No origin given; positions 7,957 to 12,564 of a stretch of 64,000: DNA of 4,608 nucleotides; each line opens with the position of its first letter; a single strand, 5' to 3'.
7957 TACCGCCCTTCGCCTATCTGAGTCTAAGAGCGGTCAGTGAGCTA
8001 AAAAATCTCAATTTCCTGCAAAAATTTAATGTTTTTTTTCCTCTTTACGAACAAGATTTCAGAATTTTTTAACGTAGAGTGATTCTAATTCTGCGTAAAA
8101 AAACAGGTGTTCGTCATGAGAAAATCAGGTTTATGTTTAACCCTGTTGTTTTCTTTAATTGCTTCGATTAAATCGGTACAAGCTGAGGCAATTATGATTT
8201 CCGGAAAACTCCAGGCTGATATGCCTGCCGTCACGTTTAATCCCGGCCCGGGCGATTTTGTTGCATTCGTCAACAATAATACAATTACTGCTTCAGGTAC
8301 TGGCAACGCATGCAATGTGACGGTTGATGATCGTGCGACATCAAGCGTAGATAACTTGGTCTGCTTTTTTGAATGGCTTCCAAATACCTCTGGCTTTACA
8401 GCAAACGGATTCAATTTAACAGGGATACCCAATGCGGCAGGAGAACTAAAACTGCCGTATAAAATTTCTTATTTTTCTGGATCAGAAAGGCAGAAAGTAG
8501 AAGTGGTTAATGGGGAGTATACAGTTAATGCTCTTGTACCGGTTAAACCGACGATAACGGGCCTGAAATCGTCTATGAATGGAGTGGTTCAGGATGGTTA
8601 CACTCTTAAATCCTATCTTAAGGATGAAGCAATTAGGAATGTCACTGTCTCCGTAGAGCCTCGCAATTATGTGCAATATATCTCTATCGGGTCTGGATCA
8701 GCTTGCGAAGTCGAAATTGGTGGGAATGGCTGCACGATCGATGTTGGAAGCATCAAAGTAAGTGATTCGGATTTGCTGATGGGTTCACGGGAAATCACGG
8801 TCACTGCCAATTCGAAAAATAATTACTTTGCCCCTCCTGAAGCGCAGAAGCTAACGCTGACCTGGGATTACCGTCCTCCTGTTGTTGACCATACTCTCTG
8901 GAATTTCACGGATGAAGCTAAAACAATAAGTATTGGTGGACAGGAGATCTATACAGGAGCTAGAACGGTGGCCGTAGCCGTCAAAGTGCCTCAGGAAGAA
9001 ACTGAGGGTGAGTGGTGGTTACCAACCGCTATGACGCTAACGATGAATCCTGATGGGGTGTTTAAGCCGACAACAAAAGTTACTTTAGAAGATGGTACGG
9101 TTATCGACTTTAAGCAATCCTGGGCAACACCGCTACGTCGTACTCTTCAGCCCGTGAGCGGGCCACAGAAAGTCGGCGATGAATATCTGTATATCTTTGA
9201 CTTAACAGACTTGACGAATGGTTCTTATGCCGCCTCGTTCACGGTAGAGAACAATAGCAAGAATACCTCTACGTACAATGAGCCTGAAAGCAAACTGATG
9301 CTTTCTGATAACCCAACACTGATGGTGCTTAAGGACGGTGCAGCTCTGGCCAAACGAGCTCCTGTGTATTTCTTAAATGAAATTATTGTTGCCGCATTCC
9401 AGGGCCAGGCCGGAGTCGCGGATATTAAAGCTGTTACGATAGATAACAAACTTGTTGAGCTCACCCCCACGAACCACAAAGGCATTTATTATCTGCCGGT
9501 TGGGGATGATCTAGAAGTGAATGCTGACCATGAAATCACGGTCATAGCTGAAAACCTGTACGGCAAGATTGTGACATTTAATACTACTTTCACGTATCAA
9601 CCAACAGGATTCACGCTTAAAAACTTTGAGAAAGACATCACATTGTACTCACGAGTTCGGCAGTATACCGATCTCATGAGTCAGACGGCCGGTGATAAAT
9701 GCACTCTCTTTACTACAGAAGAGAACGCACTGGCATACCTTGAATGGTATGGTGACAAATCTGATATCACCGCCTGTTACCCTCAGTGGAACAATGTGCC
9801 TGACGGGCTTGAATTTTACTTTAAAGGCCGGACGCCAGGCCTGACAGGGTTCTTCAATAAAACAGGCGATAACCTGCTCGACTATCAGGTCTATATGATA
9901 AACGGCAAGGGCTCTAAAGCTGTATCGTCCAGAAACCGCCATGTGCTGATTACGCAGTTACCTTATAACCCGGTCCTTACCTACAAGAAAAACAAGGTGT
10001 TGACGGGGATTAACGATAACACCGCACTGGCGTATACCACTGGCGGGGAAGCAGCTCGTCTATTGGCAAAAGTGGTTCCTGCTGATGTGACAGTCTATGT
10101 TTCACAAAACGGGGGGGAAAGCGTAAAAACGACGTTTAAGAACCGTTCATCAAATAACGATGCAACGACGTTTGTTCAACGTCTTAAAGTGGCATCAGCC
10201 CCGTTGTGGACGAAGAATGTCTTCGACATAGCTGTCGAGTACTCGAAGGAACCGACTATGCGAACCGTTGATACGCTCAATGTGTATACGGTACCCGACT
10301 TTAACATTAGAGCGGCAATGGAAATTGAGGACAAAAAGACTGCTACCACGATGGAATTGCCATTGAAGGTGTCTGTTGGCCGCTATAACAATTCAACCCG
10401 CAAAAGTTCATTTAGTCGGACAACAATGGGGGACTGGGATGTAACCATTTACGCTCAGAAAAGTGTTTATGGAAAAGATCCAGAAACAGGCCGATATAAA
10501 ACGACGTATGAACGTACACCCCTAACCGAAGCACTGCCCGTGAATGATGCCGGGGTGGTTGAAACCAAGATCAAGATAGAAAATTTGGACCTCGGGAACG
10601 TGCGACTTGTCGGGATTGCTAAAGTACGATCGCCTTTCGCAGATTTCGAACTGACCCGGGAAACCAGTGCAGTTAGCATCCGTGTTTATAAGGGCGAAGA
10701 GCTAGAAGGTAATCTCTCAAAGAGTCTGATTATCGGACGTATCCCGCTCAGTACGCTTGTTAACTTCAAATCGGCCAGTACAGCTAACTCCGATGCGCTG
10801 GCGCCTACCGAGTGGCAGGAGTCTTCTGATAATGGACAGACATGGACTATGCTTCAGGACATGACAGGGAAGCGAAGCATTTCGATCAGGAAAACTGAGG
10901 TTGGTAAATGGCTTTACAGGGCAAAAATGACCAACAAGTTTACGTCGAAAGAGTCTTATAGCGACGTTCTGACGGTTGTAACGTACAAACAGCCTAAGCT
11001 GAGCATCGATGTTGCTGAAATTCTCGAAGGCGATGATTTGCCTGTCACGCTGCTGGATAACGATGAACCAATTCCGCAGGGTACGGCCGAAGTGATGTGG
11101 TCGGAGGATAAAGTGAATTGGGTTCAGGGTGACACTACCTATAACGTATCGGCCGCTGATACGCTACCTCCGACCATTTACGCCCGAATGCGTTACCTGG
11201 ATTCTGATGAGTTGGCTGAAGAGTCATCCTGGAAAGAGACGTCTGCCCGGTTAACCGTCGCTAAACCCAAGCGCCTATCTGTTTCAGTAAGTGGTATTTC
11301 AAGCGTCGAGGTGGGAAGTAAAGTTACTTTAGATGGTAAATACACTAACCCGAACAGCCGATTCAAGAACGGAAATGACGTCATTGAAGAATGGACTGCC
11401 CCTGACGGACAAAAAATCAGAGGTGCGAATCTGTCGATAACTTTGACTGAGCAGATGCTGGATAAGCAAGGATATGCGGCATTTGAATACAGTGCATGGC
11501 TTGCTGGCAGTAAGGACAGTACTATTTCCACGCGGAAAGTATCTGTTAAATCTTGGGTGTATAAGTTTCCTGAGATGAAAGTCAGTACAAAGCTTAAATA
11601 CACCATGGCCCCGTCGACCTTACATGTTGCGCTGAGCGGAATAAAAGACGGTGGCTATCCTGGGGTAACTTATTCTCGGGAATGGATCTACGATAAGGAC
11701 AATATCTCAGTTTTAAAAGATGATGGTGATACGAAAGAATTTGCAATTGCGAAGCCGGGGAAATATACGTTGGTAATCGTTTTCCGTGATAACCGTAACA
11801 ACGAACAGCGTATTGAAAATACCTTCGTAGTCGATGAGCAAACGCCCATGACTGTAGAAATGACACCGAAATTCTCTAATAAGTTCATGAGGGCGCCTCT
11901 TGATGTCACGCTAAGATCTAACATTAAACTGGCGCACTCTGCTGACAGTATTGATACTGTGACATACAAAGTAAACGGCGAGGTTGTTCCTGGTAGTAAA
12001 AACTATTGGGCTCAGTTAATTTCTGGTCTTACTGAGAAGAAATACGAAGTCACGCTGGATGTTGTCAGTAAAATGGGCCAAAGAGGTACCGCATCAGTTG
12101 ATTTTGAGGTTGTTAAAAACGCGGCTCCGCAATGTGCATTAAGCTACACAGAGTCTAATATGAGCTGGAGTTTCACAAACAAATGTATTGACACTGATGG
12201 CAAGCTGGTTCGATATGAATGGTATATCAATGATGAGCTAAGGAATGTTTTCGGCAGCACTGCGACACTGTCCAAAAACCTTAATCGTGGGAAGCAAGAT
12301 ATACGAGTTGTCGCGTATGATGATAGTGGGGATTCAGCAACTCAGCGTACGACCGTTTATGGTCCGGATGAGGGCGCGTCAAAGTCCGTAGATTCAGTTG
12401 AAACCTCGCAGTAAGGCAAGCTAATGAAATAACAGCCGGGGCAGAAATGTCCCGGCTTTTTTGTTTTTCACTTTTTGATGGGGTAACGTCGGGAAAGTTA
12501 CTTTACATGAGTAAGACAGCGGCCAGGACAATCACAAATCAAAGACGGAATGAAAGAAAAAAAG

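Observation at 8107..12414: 1435-aa secreted protein encoded immediately upstream of the mating-pair genes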

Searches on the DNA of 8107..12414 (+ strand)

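Call 5: search_dna_similar(query=window:8107-12414:+, collection=plasmids, mode=near, max_rows=25)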
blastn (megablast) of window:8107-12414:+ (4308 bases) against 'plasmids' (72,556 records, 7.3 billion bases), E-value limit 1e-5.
Records with a match: 284; places in all: 287; records where one place covers at least 80% of the query: 281.
Best place of each record, by identity: >=99% 219; 95-99% 3; 80-90% 62.
By first word of the organism name: Escherichia 125; Salmonella 78; Citrobacter 29; Klebsiella 26; Enterobacter 15; Leclercia 4; Shigella 2; Morganella 2; Pantoea 2; Enterobacteriaceae 1.
By predicted mobility (MOB-suite, as given by PLSDB): conjugative 275; non-mobilizable 8; mobilizable 1.
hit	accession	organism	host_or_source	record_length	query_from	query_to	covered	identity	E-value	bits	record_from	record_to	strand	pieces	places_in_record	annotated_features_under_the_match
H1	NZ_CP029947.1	Salmonella enterica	-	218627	1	4308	100%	100.0%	0e+0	7968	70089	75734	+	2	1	IS4-like element ISVsa5 family transposase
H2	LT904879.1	Salmonella enterica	Homo sapiens,not known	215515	1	4308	100%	100.0%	0e+0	7950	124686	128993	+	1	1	none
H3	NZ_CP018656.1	Salmonella enterica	human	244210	1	4308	100%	100.0%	0e+0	7950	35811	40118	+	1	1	rsp: IncHI-type conjugal transfer protein RSP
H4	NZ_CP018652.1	Salmonella enterica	human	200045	1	4308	100%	100.0%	0e+0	7950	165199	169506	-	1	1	rsp: IncHI-type conjugal transfer protein RSP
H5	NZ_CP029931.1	Salmonella enterica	-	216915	1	4308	100%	100.0%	0e+0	7950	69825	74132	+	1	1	rsp: IncHI-type conjugal transfer protein RSP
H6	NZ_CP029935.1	Salmonella enterica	-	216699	1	4308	100%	100.0%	0e+0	7950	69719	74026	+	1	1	rsp: IncHI-type conjugal transfer protein RSP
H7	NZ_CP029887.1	Salmonella enterica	-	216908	1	4308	100%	100.0%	0e+0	7950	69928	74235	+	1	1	rsp: IncHI-type conjugal transfer protein RSP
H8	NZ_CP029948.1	Salmonella enterica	-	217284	1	4308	100%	100.0%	0e+0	7950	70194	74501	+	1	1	rsp: IncHI-type conjugal transfer protein RSP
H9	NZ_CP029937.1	Salmonella enterica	-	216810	1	4308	100%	100.0%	0e+0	7950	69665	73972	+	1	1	rsp: IncHI-type conjugal transfer protein RSP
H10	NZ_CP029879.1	Salmonella enterica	-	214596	1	4308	100%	100.0%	0e+0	7950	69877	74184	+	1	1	rsp: IncHI-type conjugal transfer protein RSP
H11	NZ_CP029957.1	Salmonella enterica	-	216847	1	4308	100%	100.0%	0e+0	7950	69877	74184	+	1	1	rsp: IncHI-type conjugal transfer protein RSP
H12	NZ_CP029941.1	Salmonella enterica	-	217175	1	4308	100%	100.0%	0e+0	7950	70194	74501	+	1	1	rsp: IncHI-type conjugal transfer protein RSP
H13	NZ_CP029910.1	Salmonella enterica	-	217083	1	4308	100%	100.0%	0e+0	7950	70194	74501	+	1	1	rsp: IncHI-type conjugal transfer protein RSP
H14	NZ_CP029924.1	Salmonella enterica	-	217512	1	4308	100%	100.0%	0e+0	7950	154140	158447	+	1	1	rsp: IncHI-type conjugal transfer protein RSP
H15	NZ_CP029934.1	Salmonella enterica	-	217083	1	4308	100%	100.0%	0e+0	7950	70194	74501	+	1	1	rsp: IncHI-type conjugal transfer protein RSP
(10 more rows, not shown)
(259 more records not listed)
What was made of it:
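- On IncHI RSP (R27 R0009): The DNA is 100% identical to RefSeq-annotated rsp in many IncHI1 plasmids (call 5).
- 281 records carry the near-full-length gene (call 5).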

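Call 6: get_annotated_region(hit=H3, flank=9000)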
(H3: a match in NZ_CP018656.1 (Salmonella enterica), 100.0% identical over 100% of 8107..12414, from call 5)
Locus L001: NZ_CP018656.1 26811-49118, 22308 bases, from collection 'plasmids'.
description: Salmonella enterica subsp. enterica serovar Enteritidis strain 81-1706 plasmid pSE81-1706, complete sequence
organism: Salmonella enterica (NCBI taxid 149539)
taxonomy: Bacteria; Pseudomonadota; Gammaproteobacteria; Enterobacterales; Enterobacteriaceae; Salmonella; Salmonella enterica
host: -; source: human; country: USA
typing (MOB-suite, as given by PLSDB): conjugative; replicon IncFIB,IncFII,IncHI1B; relaxase MOBH; mating-pair formation MPF_F
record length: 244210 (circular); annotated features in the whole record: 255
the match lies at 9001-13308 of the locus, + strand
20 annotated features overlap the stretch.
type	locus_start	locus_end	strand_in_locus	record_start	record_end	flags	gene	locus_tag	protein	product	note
CDS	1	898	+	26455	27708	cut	-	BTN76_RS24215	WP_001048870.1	ParA family protein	-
CDS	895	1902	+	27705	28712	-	-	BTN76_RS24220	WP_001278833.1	ParB family protein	-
CDS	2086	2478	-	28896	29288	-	-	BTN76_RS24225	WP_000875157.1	hypothetical protein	-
CDS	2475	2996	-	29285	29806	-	-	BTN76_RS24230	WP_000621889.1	hypothetical protein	-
CDS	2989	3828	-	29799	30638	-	-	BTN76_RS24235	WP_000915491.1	hypothetical protein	-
CDS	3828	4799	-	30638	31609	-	-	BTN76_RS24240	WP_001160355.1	metallophosphoesterase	-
CDS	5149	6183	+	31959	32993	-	parM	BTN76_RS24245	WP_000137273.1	plasmid segregation protein ParM domain-containing protein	-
CDS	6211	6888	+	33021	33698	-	-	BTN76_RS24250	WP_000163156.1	hypothetical protein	-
CDS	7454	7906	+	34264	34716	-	-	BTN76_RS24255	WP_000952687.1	transfer repressor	-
CDS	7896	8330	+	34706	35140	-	-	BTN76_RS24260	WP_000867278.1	plasmid transfer protein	-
CDS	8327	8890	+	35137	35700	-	-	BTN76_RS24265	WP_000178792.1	plasmid transfer protein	-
CDS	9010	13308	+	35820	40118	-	rsp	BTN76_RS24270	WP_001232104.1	IncHI-type conjugal transfer protein RSP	-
CDS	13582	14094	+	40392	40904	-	trhF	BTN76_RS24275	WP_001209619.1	IncHI-type conjugal transfer protein TrhF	-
CDS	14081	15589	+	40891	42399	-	trhW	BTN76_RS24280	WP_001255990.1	IncHI-type conjugal transfer protein TrhW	-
CDS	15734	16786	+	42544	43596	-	trhU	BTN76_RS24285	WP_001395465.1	IncHI-type conjugal transfer protein TrhU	-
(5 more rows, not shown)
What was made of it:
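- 8116..12414 (+): rsp coding sequence (1432 codons plus stop). It encodes the IncHI-type conjugal transfer protein RSP (R27 ORF R0009). RefSeq annotates the identical DNA as rsp, WP_001232104.1 (calls 5, 6).
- The DNA is 100% identical to annotated rsp in many IncHI1 plasmids (calls 5, 6).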

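Call 40: search_dna_similar(query=window:8107-12414:+, collection=plasmids, mode=near, rows=spread, max_rows=30)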
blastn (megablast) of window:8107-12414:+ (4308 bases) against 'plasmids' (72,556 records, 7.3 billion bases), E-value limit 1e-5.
Records with a match: 284; places in all: 287; records where one place covers at least 80% of the query: 281.
Best place of each record, by identity: >=99% 219; 95-99% 3; 80-90% 62.
By first word of the organism name: Escherichia 125; Salmonella 78; Citrobacter 29; Klebsiella 26; Enterobacter 15; Leclercia 4; Shigella 2; Morganella 2; Pantoea 2; Enterobacteriaceae 1.
By predicted mobility (MOB-suite, as given by PLSDB): conjugative 275; non-mobilizable 8; mobilizable 1.
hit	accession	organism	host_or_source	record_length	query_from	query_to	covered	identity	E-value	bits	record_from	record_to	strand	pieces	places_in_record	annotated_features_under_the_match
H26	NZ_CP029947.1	Salmonella enterica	-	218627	1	4308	100%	100.0%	0e+0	7968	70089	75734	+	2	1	IS4-like element ISVsa5 family transposase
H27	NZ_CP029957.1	Salmonella enterica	-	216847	1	4308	100%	100.0%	0e+0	7950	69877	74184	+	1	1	rsp: IncHI-type conjugal transfer protein RSP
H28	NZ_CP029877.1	Salmonella enterica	-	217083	1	4308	100%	100.0%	0e+0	7950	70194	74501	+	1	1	rsp: IncHI-type conjugal transfer protein RSP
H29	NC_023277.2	Escherichia coli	-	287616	1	4308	100%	99.9%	0e+0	7939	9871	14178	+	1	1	rsp: IncHI-type conjugal transfer protein RSP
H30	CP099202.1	Escherichia coli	culture,Pooled sediment sample ...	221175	1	4308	100%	99.9%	0e+0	7939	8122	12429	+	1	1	rsp: IncHI-type conjugal transfer protein RSP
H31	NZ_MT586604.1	Escherichia coli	-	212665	1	4308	100%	99.9%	0e+0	7939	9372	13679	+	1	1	rsp: IncHI-type conjugal transfer protein RSP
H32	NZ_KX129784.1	Escherichia coli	-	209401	1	4308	100%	99.9%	0e+0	7939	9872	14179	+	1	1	rsp: IncHI-type conjugal transfer protein RSP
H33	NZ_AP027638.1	Escherichia coli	Homo sapiens,whole organism,feces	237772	1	4308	100%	99.9%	0e+0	7939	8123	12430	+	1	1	rsp: IncHI-type conjugal transfer protein RSP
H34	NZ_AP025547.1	Escherichia coli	Homo sapiens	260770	1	4308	100%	99.9%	0e+0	7939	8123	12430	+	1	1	rsp: IncHI-type conjugal transfer protein RSP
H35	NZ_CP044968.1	Salmonella enterica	Homo sapiens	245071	1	4308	100%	99.9%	0e+0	7934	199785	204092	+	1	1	rsp: IncHI-type conjugal transfer protein RSP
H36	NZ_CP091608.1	Salmonella enterica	Homo sapiens,feces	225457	1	4308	100%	99.9%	0e+0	7934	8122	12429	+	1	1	rsp: IncHI-type conjugal transfer protein RSP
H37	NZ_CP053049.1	Salmonella enterica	swine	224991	1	4308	100%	99.9%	0e+0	7934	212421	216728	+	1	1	rsp: IncHI-type conjugal transfer protein RSP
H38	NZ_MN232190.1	Escherichia coli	-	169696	1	4308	100%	99.9%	0e+0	7934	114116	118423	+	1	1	rsp: IncHI-type conjugal transfer protein RSP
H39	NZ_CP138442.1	Enterobacter cloacae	Homo sapiens,Bacterial pure ...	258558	1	4308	100%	99.9%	0e+0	7934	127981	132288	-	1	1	rsp: IncHI-type conjugal transfer protein RSP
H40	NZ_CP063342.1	Escherichia coli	Homo sapiens,rectal swab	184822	1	4308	100%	99.9%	0e+0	7928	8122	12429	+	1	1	rsp: IncHI-type conjugal transfer protein RSP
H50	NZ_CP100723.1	Salmonella enterica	Homo sapiens,stool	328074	1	4267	99%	87.5%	0e+0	4927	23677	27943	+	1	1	rsp: IncHI-type conjugal transfer protein RSP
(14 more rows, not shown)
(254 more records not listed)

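Call 41: get_annotated_region(hit=H50, flank=9000)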
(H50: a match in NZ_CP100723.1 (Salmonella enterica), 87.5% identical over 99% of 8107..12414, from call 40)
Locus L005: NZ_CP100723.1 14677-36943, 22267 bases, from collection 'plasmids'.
description: Salmonella enterica subsp. enterica serovar Mbandaka strain R17.4855 plasmid pR17.4855_328k, complete sequence
organism: Salmonella enterica (NCBI taxid 192954)
taxonomy: Bacteria; Pseudomonadota; Gammaproteobacteria; Enterobacterales; Enterobacteriaceae; Salmonella; Salmonella enterica
host: -; source: Homo sapiens,stool; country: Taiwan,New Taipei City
typing (MOB-suite, as given by PLSDB): conjugative; replicon IncHI1B,IncP; relaxase MOBH,MOBP; mating-pair formation MPF_F
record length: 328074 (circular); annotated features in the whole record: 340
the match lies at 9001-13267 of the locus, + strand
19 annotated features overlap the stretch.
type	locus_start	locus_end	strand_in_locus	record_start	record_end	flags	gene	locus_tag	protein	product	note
CDS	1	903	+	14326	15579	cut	-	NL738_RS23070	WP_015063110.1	ParA family protein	-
CDS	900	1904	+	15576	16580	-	-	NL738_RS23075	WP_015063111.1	ParB family protein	-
CDS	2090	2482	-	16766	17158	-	-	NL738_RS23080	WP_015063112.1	hypothetical protein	-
CDS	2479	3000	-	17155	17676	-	-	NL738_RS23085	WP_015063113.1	hypothetical protein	-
CDS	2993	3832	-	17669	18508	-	-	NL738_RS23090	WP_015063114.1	hypothetical protein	-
CDS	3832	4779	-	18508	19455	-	-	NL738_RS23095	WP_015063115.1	metallophosphoesterase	-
CDS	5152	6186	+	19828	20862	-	parM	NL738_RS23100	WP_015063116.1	plasmid segregation protein ParM domain-containing protein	-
CDS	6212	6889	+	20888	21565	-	-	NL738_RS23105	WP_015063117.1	hypothetical protein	-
CDS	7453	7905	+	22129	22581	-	-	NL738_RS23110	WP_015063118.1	hypothetical protein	-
CDS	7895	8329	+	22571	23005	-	-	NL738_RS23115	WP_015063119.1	hypothetical protein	-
CDS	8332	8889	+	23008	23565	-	-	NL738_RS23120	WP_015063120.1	hypothetical protein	-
CDS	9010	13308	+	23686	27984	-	rsp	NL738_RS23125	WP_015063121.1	IncHI-type conjugal transfer protein RSP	-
CDS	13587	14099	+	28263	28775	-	trhF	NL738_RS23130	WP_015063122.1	IncHI-type conjugal transfer protein TrhF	-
CDS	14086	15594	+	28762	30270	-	trhW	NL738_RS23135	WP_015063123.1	IncHI-type conjugal transfer protein TrhW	-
CDS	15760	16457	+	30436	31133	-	-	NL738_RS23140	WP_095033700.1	IS1-like element IS1B family transposase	GO:0006313 - DNA transposition [Evidence IEA]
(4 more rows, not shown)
